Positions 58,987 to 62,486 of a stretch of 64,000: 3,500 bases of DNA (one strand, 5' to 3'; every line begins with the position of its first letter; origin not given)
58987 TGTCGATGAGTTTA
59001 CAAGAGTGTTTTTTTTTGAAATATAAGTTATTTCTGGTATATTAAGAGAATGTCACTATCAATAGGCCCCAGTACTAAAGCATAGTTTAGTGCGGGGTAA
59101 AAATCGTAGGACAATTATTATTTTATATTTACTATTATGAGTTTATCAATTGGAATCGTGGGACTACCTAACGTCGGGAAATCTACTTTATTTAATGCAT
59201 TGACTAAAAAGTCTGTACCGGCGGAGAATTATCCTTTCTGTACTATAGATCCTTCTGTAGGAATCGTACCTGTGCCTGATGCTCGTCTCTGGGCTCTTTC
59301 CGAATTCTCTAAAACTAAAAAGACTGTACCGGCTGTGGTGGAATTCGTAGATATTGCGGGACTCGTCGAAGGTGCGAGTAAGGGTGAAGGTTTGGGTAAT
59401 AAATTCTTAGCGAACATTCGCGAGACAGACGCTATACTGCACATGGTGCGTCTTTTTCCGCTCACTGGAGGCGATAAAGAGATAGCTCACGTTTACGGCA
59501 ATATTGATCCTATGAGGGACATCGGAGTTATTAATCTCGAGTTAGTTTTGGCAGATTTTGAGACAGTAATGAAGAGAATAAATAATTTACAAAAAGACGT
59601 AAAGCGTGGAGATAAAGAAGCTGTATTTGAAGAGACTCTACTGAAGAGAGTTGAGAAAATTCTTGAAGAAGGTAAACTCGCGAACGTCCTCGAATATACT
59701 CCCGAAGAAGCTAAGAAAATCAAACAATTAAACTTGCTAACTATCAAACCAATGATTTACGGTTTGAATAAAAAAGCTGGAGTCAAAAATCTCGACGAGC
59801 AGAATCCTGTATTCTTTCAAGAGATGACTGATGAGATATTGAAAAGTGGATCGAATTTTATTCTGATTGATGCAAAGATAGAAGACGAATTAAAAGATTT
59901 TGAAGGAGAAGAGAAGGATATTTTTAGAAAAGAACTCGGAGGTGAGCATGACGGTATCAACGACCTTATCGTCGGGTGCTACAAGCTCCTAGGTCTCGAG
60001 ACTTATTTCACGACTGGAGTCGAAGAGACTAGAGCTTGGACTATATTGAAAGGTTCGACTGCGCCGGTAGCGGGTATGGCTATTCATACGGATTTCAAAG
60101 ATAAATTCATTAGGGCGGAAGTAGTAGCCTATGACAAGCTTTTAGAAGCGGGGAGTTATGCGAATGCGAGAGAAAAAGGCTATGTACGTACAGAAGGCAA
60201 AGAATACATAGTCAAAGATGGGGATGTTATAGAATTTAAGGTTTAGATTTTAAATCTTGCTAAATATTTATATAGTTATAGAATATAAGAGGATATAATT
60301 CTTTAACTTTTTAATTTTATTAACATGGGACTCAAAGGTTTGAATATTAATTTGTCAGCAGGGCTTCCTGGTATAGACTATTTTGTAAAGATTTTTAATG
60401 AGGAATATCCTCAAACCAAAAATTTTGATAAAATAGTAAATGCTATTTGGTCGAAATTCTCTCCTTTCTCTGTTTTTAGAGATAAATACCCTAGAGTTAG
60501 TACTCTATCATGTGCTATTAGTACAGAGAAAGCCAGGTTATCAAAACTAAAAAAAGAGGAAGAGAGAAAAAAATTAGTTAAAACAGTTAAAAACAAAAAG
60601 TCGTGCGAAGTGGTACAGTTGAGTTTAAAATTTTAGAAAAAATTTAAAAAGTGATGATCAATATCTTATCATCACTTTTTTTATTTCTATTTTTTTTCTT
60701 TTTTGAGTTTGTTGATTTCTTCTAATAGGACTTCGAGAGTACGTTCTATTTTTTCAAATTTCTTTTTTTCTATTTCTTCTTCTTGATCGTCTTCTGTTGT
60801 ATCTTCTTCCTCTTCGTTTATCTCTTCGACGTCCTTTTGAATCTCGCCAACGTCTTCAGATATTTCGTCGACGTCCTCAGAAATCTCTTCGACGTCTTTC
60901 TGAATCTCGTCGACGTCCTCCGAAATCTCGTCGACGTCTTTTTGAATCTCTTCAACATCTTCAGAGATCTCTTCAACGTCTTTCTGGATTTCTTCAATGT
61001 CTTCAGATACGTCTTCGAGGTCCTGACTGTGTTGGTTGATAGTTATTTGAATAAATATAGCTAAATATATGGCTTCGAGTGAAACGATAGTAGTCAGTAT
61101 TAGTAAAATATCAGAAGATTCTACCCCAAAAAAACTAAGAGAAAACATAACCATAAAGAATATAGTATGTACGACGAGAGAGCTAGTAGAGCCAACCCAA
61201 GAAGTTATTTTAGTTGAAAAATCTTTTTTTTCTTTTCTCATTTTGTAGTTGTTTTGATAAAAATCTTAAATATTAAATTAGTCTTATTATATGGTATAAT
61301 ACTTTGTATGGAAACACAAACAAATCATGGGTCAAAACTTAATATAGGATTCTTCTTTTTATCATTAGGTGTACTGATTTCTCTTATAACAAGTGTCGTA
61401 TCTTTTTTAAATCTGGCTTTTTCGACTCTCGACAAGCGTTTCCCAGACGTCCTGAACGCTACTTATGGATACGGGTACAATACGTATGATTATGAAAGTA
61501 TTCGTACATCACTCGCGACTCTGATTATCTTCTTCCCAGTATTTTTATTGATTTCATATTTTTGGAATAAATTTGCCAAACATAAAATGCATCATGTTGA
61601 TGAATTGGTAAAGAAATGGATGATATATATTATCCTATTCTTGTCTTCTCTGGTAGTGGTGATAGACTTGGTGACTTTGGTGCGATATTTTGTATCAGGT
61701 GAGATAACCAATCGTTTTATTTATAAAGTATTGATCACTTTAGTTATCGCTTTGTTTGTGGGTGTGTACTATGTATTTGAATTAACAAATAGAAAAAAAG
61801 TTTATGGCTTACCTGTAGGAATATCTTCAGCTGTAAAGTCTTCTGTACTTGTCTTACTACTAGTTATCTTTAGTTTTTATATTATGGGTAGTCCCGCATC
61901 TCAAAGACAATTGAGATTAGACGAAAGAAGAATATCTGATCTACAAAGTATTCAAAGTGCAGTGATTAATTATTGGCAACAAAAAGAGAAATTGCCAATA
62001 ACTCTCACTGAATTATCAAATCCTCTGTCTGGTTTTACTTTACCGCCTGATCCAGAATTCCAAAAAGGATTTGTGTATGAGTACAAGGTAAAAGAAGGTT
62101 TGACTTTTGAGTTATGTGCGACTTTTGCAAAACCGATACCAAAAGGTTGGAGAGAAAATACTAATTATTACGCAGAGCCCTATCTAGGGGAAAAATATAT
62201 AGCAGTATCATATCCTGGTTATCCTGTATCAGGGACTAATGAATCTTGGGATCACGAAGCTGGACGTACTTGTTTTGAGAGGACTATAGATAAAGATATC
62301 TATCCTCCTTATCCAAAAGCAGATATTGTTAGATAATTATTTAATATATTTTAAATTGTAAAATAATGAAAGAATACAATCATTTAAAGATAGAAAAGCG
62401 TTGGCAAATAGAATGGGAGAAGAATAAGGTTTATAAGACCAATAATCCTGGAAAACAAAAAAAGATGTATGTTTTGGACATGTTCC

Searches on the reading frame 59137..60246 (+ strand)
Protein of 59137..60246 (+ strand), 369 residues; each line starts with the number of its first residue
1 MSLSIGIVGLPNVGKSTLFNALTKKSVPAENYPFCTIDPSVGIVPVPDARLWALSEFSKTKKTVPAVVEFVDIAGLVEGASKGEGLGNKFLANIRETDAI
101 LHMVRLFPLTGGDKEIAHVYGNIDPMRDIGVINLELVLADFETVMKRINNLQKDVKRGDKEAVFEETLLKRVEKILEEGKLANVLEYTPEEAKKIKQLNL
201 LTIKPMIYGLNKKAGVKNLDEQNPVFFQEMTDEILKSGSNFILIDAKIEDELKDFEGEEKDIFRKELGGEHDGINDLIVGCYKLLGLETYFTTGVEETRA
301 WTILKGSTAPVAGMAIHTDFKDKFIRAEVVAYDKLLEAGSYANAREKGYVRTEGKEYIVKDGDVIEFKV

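Call 69: search_protein_families(library=pfam, proteins=[window:59137-60246:+], max_evalue=0.001)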
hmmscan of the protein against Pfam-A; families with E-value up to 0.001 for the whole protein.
window:59137-60246:+ (369 aa): 3 families
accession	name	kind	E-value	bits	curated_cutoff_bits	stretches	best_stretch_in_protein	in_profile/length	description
PF06071.19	YchF-GTPase_C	-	1.7e-32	111.8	27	1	287-369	1-83/84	Protein of unknown function (DUF933)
PF01926.29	MMR_HSR1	-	6.8e-23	81.4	21.9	1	5-119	2-99/113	50S ribosome-binding GTPase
PF02421.24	FeoB_N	-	2.9e-07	30.6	27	1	5-44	3-42/156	Ferrous iron transport protein B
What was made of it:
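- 59137..62336 (.): ancestral right flank: ychF GTPase, DUF948(-), DUF5671. Pfam (call 69).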

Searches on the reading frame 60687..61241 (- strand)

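Call 69: search_protein_families(library=pfam, proteins=[window:60687-61241:-], max_evalue=0.001)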
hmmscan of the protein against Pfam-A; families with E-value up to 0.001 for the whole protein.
window:60687-61241:- (184 aa): 17 families
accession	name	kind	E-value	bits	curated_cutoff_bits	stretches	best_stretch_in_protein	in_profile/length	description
PF06103.16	DUF948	-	3.7e-09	37.1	37.2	1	52-134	5-87/89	Bacterial protein of unknown function (DUF948)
PF06009.19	Laminin_II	-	1.4e-08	35.3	33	1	103-182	5-81/138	Laminin Domain II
PF04728.18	LPP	-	4.1e-08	33.9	29.1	2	89-122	2-35/53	Lipoprotein leucine-zipper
PF00015.26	MCPsignal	-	3.4e-06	27.4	34.6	1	64-143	91-170/172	Methyl-accepting chemotaxis protein (MCP) signalling domain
PF00804.31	Syntaxin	-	4.9e-05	23.6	26.7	1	73-158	2-87/157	Syntaxin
PF07889.17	DUF1664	-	6.4e-05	23.4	34.6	1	68-143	43-115/124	Protein of unknown function (DUF1664)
PF04136.21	COG3_N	-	7.1e-05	23.2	27.9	1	71-136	2-67/147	Conserved oligomeric Golgi complex subunit 3, N-terminal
PF05531.17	NPV_P10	-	0.0001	23.1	29.8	0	73-121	11-62/75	Nucleopolyhedrovirus P10 protein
PF25762.1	HAUS1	-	0.00013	22.3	40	1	38-182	80-227/236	HAUS augmin-like complex subunit 1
PF10241.14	KxDL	-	0.0002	22.1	27.2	0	68-108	36-76/86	Uncharacterized conserved protein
PF06419.17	COG6_N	-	0.00023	21.7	27.4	0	87-146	26-85/114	Conserved oligomeric complex COG6, N-terminal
PF06008.19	Laminin_I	-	0.00045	20.5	34.6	1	78-181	38-141/259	Laminin Domain I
PF01594.21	AI-2E_transport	-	0.00047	19.9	34.3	0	16-115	23-123/327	AI-2E family transporter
PF06210.16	DUF1003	-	0.00056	20.5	27.4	1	16-114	1-100/103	Protein of unknown function (DUF1003)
PF02646.22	RmuC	-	0.00066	19.3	26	1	83-149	222-289/291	RmuC family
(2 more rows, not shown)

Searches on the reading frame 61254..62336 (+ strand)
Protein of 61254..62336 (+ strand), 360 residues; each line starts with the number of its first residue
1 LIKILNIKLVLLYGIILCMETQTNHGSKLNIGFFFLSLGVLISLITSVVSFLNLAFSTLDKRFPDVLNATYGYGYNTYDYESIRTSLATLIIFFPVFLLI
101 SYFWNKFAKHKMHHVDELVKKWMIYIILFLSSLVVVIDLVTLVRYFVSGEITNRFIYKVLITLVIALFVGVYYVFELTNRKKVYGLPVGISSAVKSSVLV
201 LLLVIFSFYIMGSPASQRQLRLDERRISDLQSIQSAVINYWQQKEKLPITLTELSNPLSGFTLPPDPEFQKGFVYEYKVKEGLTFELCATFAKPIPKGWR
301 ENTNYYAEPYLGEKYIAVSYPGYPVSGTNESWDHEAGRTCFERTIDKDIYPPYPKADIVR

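Call 69: search_protein_families(library=pfam, proteins=[window:61254-62336:+], max_evalue=0.001)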
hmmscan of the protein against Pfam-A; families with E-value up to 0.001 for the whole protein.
window:61254-62336:+ (360 aa): 1 family
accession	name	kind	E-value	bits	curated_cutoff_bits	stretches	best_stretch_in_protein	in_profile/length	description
PF18920.5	DUF5671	-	1.1e-14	54.9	28.4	1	34-169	2-128/132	Domain of unknown function (DUF5671)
